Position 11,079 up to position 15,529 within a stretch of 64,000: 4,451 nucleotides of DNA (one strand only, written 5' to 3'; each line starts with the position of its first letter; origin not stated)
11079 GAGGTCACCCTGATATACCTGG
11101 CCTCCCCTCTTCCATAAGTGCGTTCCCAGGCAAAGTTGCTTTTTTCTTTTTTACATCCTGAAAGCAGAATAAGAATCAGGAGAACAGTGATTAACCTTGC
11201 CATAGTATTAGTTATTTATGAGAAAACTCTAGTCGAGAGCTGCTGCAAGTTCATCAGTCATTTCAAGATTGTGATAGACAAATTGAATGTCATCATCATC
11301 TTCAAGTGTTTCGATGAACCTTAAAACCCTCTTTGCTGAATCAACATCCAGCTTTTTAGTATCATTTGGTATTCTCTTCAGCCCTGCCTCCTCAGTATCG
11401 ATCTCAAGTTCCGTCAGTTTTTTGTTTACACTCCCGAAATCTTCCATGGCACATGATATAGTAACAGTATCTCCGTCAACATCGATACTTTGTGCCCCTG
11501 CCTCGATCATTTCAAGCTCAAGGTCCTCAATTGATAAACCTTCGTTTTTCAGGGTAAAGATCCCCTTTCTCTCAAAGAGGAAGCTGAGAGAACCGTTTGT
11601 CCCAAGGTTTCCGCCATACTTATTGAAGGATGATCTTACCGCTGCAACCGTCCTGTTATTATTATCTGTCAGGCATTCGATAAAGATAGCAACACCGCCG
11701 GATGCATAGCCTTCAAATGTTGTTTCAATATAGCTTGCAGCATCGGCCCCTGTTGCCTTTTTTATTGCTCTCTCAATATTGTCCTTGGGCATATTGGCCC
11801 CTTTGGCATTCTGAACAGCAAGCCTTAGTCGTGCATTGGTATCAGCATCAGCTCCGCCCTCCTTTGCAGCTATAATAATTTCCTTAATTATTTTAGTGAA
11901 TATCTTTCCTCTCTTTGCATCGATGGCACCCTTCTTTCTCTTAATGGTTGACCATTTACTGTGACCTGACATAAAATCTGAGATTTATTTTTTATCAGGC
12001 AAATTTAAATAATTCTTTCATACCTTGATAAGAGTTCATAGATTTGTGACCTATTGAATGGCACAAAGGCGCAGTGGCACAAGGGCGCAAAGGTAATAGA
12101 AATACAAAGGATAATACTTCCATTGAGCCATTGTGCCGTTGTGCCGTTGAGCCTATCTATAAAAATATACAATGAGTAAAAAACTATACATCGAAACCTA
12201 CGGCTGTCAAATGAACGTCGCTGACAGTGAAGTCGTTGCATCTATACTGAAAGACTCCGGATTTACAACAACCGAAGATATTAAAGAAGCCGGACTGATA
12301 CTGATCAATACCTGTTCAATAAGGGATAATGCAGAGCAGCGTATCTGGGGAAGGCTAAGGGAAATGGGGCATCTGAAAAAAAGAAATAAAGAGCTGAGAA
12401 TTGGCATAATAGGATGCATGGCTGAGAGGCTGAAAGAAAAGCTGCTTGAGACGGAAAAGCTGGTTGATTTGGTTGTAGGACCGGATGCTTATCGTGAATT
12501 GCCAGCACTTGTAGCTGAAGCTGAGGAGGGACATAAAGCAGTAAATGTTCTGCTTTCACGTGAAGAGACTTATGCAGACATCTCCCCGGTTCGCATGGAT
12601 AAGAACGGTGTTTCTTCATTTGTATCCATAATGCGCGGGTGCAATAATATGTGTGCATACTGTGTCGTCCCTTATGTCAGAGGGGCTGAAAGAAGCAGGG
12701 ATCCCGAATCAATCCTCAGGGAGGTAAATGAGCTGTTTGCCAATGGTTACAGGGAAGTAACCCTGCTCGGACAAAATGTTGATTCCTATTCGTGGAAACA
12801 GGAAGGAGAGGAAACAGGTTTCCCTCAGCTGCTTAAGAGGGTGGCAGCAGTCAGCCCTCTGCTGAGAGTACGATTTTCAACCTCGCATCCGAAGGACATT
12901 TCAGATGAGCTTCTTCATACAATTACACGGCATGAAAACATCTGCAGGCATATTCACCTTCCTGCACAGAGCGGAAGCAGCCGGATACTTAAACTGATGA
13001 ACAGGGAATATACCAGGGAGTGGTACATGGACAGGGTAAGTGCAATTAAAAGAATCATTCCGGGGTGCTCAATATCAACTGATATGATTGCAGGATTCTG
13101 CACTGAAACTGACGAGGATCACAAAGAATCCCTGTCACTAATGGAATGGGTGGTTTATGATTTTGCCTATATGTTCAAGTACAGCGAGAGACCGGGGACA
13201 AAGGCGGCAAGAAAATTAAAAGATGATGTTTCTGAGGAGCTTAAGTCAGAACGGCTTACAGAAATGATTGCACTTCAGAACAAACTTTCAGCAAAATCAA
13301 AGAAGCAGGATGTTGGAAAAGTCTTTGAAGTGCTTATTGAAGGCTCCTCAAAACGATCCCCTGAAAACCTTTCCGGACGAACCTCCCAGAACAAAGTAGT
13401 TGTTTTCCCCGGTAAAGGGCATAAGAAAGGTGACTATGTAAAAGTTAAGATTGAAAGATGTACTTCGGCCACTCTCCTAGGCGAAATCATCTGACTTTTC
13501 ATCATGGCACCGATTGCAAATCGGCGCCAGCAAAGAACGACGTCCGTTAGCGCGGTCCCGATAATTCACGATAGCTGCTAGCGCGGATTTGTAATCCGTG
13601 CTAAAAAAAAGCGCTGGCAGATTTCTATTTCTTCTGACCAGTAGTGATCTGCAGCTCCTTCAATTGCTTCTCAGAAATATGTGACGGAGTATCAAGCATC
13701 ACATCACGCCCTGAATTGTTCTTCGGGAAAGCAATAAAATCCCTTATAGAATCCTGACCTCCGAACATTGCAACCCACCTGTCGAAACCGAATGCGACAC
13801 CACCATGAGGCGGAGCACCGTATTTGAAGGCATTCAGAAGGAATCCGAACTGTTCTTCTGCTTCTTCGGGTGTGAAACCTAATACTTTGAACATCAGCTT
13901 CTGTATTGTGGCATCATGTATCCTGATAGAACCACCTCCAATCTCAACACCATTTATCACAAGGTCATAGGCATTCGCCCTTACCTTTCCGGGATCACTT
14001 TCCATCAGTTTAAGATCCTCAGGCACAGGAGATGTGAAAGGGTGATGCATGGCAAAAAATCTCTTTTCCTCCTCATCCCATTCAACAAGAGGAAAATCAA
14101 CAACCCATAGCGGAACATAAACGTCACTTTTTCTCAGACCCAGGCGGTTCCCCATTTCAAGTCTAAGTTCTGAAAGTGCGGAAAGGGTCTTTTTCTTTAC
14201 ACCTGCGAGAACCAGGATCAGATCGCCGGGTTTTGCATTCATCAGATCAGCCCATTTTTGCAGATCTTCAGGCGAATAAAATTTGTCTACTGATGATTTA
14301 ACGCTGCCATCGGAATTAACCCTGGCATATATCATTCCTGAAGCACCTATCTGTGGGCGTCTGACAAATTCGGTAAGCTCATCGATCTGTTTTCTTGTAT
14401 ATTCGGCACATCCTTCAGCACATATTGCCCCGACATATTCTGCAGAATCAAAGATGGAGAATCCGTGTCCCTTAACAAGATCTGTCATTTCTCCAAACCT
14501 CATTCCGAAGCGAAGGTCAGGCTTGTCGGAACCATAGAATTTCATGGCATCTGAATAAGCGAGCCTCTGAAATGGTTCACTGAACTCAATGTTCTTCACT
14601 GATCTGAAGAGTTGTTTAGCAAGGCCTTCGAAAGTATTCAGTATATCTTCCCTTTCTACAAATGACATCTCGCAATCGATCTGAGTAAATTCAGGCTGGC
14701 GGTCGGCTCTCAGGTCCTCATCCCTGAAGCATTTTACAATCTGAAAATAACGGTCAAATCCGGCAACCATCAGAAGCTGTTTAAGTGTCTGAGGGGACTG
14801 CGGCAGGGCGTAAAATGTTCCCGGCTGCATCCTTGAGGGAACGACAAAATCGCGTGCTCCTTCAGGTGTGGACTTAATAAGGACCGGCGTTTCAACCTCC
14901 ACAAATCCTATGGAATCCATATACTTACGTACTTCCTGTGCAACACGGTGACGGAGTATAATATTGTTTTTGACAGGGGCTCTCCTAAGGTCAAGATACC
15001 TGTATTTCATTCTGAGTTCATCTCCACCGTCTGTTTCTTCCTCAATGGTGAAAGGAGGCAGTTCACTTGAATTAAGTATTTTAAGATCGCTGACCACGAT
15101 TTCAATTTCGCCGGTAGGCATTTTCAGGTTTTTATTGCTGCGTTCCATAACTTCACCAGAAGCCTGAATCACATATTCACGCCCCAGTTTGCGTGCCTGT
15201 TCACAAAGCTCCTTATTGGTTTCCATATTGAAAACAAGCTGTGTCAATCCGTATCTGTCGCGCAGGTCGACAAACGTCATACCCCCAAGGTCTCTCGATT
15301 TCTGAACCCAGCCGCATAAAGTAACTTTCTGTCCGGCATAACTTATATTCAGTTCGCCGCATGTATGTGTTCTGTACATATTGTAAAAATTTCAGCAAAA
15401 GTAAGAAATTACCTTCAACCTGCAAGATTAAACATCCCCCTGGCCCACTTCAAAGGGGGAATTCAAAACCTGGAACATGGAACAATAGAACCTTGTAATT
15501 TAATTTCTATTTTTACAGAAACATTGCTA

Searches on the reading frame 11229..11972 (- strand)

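Call 76: search_protein_families(library=pfam, proteins=[window:11229-11972:-], max_evalue=0.0001)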
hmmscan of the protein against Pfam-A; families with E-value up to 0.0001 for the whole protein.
window:11229-11972:- (247 aa): 2 families
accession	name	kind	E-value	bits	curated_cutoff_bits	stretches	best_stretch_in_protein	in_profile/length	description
PF01709.26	Transcrip_reg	-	4.6e-52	176.4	27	1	81-236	1-160/160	TACO1/YebC second and third domain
PF20772.2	TACO1_YebC_N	-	2e-32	111.9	36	1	5-75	1-72/73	TACO1/YebC protein N-terminal domain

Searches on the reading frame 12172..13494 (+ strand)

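Call 77: search_protein_families(library=pfam, proteins=[window:12172-13494:+], max_evalue=0.0001)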
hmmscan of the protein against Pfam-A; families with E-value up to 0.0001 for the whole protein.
window:12172-13494:+ (440 aa): 4 families
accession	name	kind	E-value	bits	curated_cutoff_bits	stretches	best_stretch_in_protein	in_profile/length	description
PF00919.26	UPF0004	-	1.2e-31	109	27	1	4-103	1-98/98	Uncharacterized protein family UPF0004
PF04055.27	Radical_SAM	-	1.5e-25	90.7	29.5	1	151-323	1-165/166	Radical SAM superfamily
PF01938.26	TRAM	-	2.2e-14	53.5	21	1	379-440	2-61/61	TRAM domain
PF18693.7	TRAM_2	-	2.3e-05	24.9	27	1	381-440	1-63/63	TRAM domain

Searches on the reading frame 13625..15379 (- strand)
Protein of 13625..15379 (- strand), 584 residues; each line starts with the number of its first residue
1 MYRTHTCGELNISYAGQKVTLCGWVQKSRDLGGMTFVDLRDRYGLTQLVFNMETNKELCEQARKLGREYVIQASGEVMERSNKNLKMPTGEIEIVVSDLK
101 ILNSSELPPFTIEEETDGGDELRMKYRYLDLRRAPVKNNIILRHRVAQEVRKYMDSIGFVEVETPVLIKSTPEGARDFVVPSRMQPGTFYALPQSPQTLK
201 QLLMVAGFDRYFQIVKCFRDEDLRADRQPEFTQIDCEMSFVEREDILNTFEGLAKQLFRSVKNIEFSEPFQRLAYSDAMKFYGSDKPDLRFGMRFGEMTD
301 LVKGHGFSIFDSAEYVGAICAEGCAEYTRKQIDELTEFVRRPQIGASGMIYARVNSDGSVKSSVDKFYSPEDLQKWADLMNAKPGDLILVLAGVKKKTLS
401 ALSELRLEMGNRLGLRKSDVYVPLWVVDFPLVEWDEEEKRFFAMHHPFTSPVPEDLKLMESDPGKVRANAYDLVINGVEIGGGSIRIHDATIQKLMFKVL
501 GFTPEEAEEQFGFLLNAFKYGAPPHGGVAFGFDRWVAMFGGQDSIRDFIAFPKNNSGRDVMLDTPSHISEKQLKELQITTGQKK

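Call 77: search_protein_families(library=pfam, proteins=[window:13625-15379:-], max_evalue=0.0001)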
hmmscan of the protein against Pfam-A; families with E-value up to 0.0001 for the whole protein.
window:13625-15379:- (584 aa): 3 families
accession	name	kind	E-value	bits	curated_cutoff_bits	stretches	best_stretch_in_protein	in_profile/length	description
PF00152.25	tRNA-synt_2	-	2.8e-120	401.5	25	1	121-554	3-307/308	tRNA synthetases class II (D, K and N)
PF01336.31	tRNA_anti-codon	-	4.4e-16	59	27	1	19-102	1-75/75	OB-fold nucleic acid binding domain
PF02938.19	GAD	-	2.8e-13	50.3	23.4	1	314-402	9-95/95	GAD domain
